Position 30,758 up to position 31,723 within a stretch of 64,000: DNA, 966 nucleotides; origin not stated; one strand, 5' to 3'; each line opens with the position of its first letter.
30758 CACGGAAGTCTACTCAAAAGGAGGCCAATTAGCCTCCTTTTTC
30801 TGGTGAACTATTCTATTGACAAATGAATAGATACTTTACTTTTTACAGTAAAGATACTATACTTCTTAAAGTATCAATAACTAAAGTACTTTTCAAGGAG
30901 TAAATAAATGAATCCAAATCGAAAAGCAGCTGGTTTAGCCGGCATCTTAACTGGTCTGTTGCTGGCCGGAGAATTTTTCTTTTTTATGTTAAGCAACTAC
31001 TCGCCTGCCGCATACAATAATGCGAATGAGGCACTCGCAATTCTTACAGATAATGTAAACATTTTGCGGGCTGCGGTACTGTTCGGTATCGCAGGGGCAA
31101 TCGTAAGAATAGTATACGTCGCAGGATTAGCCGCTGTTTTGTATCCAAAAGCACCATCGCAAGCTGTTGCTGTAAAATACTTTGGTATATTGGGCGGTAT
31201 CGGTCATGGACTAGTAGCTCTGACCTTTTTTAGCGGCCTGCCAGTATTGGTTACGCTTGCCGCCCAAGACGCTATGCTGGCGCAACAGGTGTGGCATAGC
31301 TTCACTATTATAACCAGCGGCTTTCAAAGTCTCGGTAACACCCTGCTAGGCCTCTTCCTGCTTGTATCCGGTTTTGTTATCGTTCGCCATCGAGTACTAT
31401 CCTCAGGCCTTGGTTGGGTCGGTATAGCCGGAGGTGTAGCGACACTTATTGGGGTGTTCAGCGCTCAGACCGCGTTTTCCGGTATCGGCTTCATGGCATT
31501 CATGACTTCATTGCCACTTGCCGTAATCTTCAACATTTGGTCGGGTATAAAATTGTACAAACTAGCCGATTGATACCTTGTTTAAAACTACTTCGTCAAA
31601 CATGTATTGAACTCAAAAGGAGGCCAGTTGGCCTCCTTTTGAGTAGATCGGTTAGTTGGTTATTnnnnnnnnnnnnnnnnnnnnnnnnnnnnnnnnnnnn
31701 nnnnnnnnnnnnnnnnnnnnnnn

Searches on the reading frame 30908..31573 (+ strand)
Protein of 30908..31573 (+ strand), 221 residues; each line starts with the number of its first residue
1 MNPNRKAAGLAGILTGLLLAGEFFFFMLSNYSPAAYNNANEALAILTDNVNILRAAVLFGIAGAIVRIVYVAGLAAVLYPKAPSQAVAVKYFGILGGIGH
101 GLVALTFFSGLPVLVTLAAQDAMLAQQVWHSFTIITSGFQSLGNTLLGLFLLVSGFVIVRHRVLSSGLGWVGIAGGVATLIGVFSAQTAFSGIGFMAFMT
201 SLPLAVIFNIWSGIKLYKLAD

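Call 54: search_protein_families(library=pfam, proteins=[window:30908-31573:+], max_evalue=0.001)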
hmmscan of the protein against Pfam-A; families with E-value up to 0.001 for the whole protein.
window:30908-31573:+ (221 aa): 1 family
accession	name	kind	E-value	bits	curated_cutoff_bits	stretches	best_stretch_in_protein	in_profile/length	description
PF14329.11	DUF4386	-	3.6e-08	34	27.6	1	14-207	1-198/210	Domain of unknown function (DUF4386)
